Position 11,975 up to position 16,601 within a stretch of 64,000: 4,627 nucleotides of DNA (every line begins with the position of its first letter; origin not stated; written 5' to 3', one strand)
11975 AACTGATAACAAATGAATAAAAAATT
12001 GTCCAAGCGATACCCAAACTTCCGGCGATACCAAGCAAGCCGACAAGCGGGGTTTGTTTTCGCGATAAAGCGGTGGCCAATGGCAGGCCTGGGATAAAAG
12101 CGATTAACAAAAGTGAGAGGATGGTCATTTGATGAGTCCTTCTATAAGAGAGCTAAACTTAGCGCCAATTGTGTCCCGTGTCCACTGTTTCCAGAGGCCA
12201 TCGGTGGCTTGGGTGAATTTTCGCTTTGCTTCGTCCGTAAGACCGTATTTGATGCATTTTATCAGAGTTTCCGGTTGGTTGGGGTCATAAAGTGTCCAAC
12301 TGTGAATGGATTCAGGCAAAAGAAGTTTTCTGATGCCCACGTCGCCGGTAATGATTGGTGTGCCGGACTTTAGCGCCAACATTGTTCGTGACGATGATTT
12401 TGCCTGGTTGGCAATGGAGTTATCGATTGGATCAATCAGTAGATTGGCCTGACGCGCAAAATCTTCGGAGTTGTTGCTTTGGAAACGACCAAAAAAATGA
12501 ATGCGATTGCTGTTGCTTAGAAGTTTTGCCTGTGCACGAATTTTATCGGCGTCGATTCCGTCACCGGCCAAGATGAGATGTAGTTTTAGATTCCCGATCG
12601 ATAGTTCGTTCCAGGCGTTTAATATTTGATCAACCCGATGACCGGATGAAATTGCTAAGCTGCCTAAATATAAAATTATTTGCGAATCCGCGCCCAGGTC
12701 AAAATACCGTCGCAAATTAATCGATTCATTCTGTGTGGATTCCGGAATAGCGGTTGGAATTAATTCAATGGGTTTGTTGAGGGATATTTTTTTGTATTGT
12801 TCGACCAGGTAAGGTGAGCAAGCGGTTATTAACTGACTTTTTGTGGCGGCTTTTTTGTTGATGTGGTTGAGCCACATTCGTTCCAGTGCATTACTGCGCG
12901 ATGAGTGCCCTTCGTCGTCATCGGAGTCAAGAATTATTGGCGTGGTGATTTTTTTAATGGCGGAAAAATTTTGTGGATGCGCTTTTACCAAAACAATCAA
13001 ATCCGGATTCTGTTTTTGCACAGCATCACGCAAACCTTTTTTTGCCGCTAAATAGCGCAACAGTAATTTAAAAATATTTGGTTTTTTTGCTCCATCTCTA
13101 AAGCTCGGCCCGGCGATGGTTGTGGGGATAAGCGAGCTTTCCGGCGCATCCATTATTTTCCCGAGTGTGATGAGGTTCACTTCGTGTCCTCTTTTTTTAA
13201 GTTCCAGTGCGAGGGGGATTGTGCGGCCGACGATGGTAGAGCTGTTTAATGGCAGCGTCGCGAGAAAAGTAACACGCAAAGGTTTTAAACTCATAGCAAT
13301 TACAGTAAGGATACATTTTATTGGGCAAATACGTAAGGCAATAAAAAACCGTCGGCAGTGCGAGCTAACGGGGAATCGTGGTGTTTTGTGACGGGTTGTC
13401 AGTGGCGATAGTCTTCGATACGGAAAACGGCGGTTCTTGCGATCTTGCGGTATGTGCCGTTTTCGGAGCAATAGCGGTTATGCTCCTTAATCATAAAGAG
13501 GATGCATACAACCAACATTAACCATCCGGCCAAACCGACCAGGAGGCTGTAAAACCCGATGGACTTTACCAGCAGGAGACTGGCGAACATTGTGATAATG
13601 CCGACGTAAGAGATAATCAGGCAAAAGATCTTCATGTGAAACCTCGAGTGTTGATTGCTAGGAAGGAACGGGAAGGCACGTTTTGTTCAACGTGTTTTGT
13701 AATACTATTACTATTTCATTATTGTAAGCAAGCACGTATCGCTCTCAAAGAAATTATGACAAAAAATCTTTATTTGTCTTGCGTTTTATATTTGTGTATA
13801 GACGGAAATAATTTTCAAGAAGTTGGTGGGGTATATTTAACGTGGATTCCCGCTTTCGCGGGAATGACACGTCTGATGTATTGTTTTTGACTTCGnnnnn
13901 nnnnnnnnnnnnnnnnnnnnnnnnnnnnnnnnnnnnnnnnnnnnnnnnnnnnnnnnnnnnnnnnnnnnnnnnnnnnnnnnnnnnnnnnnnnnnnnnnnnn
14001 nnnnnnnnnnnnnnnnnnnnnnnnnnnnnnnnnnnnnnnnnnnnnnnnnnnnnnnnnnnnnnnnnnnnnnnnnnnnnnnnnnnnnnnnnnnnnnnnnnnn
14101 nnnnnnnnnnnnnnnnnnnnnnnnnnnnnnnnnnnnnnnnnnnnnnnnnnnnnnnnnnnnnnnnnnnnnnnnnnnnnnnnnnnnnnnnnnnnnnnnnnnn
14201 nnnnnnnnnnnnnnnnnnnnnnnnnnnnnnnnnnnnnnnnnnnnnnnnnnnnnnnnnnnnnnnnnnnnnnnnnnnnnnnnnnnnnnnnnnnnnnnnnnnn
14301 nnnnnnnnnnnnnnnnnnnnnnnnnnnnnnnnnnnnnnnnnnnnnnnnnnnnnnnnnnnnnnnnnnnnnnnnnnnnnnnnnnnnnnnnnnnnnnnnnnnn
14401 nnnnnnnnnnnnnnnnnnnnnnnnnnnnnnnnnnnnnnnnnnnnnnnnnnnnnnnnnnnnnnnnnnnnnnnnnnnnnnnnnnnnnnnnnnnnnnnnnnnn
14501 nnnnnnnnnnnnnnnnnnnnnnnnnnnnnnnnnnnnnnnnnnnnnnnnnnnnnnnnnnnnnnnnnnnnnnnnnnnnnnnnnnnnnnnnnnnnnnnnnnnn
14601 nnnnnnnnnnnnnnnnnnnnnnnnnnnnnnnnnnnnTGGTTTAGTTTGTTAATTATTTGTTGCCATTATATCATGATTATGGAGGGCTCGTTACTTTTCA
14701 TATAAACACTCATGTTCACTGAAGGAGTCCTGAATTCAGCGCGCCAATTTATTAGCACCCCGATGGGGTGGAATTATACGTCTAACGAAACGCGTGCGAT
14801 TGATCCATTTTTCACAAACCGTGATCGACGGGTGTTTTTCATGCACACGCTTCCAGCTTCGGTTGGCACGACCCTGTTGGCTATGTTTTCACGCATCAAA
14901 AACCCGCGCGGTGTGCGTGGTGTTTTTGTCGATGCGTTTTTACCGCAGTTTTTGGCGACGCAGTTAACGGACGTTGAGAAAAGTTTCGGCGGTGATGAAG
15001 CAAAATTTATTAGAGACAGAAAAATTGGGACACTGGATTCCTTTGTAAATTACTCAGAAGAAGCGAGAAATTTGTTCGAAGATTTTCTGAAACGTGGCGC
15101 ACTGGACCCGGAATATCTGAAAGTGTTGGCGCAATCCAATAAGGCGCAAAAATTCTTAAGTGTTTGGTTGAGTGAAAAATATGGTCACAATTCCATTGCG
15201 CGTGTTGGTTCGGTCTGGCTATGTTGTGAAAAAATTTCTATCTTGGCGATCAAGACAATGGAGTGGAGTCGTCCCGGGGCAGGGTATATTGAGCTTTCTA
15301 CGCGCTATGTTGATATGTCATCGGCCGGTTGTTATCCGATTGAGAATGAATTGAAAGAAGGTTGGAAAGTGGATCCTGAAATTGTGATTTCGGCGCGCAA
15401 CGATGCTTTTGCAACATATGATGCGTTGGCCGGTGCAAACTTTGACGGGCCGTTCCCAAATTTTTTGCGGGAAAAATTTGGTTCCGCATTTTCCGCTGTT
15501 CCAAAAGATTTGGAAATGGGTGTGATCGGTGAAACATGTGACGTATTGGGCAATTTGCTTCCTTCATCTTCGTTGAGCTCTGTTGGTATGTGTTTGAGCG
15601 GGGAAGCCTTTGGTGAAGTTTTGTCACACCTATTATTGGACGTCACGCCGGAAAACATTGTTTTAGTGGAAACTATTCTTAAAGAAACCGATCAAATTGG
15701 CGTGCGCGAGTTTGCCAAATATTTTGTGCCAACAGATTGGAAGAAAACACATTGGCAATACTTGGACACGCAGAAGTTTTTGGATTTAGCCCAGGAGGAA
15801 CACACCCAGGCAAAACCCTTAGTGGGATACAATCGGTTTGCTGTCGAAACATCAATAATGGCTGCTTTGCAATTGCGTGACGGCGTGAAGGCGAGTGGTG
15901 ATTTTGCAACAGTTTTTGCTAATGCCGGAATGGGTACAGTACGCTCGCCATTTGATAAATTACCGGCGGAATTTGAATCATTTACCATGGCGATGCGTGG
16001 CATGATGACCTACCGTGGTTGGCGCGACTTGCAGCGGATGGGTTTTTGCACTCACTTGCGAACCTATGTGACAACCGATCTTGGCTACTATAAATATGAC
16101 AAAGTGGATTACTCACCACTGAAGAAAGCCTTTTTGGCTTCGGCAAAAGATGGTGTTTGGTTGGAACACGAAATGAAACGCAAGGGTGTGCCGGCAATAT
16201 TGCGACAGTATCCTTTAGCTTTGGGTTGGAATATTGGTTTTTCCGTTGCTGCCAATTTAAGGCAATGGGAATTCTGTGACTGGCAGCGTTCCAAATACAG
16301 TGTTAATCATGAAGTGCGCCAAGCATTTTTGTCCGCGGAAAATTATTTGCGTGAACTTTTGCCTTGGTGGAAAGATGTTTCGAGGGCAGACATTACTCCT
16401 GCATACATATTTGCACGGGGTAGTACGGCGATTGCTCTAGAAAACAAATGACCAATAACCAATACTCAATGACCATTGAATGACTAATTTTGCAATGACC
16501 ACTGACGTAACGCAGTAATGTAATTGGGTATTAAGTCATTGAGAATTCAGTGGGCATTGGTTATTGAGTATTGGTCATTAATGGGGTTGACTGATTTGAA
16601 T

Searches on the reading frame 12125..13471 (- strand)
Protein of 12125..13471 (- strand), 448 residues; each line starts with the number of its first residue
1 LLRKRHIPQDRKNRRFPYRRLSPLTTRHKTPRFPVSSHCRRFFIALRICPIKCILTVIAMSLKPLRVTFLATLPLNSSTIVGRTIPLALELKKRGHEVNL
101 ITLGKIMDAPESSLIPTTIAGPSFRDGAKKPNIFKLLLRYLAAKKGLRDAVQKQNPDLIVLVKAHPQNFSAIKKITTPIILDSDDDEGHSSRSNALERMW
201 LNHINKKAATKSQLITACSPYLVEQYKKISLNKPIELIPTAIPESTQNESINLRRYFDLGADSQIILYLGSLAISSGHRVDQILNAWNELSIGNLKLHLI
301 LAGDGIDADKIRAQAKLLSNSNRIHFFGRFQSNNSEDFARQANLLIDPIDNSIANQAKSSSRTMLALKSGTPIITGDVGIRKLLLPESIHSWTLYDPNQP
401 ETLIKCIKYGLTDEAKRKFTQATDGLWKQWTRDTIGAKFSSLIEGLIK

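Call 19: search_protein_families(library=pfam, max_evalue=0.001, proteins=[window:12125-13471:-])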
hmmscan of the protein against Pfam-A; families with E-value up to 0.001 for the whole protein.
window:12125-13471:- (448 aa): 3 families
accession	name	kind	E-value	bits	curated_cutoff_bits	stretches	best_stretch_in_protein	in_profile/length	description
PF13692.12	Glyco_trans_1_4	-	7.5e-10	39.7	27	1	264-412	2-141/142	Glycosyl transferases group 1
PF13439.12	Glyco_transf_4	-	7.7e-10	39.5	28.5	1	87-243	11-167/170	Glycosyltransferase Family 4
PF00534.26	Glycos_transf_1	-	7.6e-09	35.8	26.4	1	261-418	13-163/172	Glycosyl transferases group 1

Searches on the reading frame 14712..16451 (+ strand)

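Call 19: search_protein_families(library=pfam, max_evalue=0.001, proteins=[window:14712-16451:+])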
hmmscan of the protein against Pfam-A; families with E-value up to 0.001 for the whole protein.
window:14712-16451:+ (579 aa): 1 family
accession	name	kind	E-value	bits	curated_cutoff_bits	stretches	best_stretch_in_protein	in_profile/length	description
PF02511.20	Thy1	-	7.1e-08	32.9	24.8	1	139-242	33-130/191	Thymidylate synthase complementing protein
